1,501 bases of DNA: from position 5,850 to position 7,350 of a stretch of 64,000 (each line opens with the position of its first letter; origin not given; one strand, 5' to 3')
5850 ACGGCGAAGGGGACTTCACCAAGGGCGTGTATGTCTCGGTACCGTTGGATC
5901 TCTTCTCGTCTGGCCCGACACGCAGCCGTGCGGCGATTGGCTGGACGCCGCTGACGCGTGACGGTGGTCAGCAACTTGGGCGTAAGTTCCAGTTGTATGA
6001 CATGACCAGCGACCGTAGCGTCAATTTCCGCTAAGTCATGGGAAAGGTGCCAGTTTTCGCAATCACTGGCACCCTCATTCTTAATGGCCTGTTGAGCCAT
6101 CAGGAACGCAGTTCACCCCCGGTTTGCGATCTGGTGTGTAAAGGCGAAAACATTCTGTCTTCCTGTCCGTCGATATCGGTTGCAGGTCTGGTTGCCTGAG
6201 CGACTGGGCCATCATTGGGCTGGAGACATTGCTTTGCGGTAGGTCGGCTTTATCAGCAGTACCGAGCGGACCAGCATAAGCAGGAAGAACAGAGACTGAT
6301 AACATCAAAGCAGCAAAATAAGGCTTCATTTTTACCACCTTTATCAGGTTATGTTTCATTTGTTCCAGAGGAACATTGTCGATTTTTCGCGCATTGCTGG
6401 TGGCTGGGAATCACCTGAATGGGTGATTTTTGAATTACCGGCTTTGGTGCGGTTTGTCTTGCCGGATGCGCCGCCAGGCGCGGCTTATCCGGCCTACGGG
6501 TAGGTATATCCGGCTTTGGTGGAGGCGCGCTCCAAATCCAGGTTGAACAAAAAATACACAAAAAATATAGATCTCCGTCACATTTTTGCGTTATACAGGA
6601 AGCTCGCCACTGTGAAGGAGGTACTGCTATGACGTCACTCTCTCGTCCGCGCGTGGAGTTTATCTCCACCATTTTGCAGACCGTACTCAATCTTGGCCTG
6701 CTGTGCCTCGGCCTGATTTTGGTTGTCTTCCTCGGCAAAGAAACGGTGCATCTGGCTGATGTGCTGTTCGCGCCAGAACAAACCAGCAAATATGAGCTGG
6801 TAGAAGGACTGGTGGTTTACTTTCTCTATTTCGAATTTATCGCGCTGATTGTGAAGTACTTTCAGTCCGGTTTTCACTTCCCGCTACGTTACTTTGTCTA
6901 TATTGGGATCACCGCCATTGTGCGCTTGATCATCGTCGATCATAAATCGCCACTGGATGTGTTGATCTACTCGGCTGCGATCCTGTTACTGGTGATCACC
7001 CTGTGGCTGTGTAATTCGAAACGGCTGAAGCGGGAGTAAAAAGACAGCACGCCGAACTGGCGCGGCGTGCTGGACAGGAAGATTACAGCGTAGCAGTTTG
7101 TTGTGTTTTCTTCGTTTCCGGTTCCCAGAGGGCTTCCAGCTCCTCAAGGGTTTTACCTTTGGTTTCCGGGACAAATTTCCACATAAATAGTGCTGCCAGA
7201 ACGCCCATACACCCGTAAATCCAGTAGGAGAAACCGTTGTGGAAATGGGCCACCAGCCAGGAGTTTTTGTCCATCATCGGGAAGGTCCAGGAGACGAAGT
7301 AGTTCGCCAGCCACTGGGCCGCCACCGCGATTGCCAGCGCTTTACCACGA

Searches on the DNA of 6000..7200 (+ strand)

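Call 3: search_dna_similar(query=window:6300-7100:+, collection=ecoli_genomes, mode=near, max_rows=8)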
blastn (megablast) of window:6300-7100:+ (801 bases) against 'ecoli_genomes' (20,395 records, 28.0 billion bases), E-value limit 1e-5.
Records with a match: 5416; places in all: 5418; records where one place covers at least 80% of the query: 3790.
Genomes with a match: 5416 of 5426; with a place that covers at least 80% of the query: 3790. Places per genome that has any: lowest 1, median 1, highest 2. On chromosomes: 5417 places; on plasmids: 1.
Best place of each record, by identity: >=99% 3599; 95-99% 1802; 90-95% 15.
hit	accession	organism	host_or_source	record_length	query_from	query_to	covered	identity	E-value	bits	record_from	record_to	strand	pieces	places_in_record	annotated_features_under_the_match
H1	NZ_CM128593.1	Escherichia coli strain 100416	Homo sapiens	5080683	1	801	100%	100.0%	0e+0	1480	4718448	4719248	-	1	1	psiE: phosphate-starvation-inducible protein PsiE | hypothetical protein (x2) | xylE: D-xylose transporter XylE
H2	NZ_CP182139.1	Escherichia coli strain CUWW06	wastewater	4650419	1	801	100%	100.0%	0e+0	1480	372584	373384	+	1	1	psiE: phosphate-starvation-inducible protein PsiE | hypothetical protein | xylE: D-xylose transporter XylE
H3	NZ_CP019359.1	Escherichia coli strain XH990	Homo sapiens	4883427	1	801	100%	99.9%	0e+0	1474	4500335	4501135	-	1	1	psiE: phosphate-starvation-inducible protein PsiE | hypothetical protein (x2) | xylE: D-xylose transporter XylE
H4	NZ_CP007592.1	Escherichia coli O157:H16 strain Santai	duck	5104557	1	801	100%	99.9%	0e+0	1474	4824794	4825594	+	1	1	psiE: phosphate-starvation-inducible protein PsiE | hypothetical protein (x2) | xylE: D-xylose transporter XylE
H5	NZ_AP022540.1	Escherichia coli strain THO-010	Homo sapiens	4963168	1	801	100%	99.9%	0e+0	1474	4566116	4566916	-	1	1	psiE: phosphate-starvation-inducible protein PsiE | hypothetical protein (x2) | xylE: D-xylose transporter XylE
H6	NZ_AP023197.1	Escherichia coli strain TUM18780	Homo sapiens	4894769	1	801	100%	99.9%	0e+0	1474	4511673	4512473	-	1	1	psiE: phosphate-starvation-inducible protein PsiE | hypothetical protein (x2) | xylE: D-xylose transporter XylE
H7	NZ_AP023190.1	Escherichia coli strain TUM18530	Homo sapiens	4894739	1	801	100%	99.9%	0e+0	1474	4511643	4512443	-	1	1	psiE: phosphate-starvation-inducible protein PsiE | hypothetical protein (x2) | xylE: D-xylose transporter XylE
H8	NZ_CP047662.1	Escherichia coli strain LD93-1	feces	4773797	1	801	100%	99.9%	0e+0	1474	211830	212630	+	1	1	psiE: phosphate-starvation-inducible protein PsiE | hypothetical protein (x2) | xylE: D-xylose transporter XylE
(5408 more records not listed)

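Call 45: search_dna_similar(query=window:6536-6640:+, collection=ecoli_genomes, mode=near, max_rows=12, rows=spread)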
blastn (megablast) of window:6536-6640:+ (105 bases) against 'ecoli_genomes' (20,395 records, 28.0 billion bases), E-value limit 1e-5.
Records with a match: 5416; places in all: 5417; records where one place covers at least 80% of the query: 5416.
Genomes with a match: 5416 of 5426; with a place that covers at least 80% of the query: 5416. Places per genome that has any: lowest 1, median 1, highest 2. On chromosomes: 5416 places; on plasmids: 1.
Best place of each record, by identity: >=99% 3166; 95-99% 2250.
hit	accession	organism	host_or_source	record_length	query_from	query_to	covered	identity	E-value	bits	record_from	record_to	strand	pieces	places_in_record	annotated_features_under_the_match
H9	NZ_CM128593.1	Escherichia coli strain 100416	Homo sapiens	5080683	1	105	100%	100.0%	4e-47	195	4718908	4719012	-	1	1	psiE: phosphate-starvation-inducible protein PsiE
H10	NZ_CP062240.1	Escherichia coli strain AML001_ev02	not applicable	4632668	1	105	100%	99.0%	2e-45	189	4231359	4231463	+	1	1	psiE: phosphate-starvation-inducible protein PsiE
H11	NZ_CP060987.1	Escherichia coli strain EC31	Homo sapiens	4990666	1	105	100%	99.0%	2e-45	189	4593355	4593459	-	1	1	psiE: phosphate-starvation-inducible protein PsiE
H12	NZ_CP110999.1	Escherichia coli strain J53-p133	Homo sapiens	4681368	1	105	100%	99.0%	2e-45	189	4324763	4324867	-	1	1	psiE: phosphate-starvation-inducible protein PsiE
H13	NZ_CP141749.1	Escherichia coli strain 2023CK-01482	Homo sapiens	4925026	1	105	100%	99.0%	2e-45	189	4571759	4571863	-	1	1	psiE: phosphate-starvation-inducible protein PsiE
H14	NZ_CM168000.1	Escherichia coli strain 3502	Homo sapiens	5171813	1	105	100%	99.0%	2e-45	189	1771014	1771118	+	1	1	psiE: phosphate-starvation-inducible protein PsiE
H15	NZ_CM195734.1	Escherichia coli strain P470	Lettuce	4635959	1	105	100%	99.0%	2e-45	189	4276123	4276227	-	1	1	psiE: phosphate-starvation-inducible protein PsiE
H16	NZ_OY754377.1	Escherichia coli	-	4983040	1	105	100%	97.1%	4e-42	178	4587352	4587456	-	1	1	psiE: phosphate-starvation-inducible protein PsiE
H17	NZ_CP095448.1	Escherichia coli strain LS45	chicken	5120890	9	105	92%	99.0%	5e-41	174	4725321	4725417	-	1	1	psiE: phosphate-starvation-inducible protein PsiE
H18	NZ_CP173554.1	Escherichia coli strain 98203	Homo sapiens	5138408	9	105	92%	99.0%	5e-41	174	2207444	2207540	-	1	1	psiE: phosphate-starvation-inducible protein PsiE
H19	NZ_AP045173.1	Escherichia coli strain JNEC-KY177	Homo sapiens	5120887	9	105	92%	99.0%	5e-41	174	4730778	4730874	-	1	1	psiE: phosphate-starvation-inducible protein PsiE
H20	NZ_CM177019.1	Escherichia coli strain RMDEC465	Homo sapiens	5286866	9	105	92%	95.9%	5e-36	158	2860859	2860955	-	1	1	psiE: phosphate-starvation-inducible protein PsiE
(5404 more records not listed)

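Call 56: search_rna_families(source=window, start=6000, end=7200, threshold=evalue, max_evalue=1)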
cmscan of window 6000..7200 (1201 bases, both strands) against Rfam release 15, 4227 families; matches with E-value up to 1: 2.
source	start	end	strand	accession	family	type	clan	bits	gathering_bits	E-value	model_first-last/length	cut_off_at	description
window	6402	6494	+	RF02564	naRNA4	Gene; sRNA;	-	29.3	59.5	0.0059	1-77/77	no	Nucleoid-associated noncoding RNA 4 (CssrE)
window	6456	6494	-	RF02564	naRNA4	Gene; sRNA;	-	24.4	59.5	0.075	1-77/77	no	Nucleoid-associated noncoding RNA 4 (CssrE)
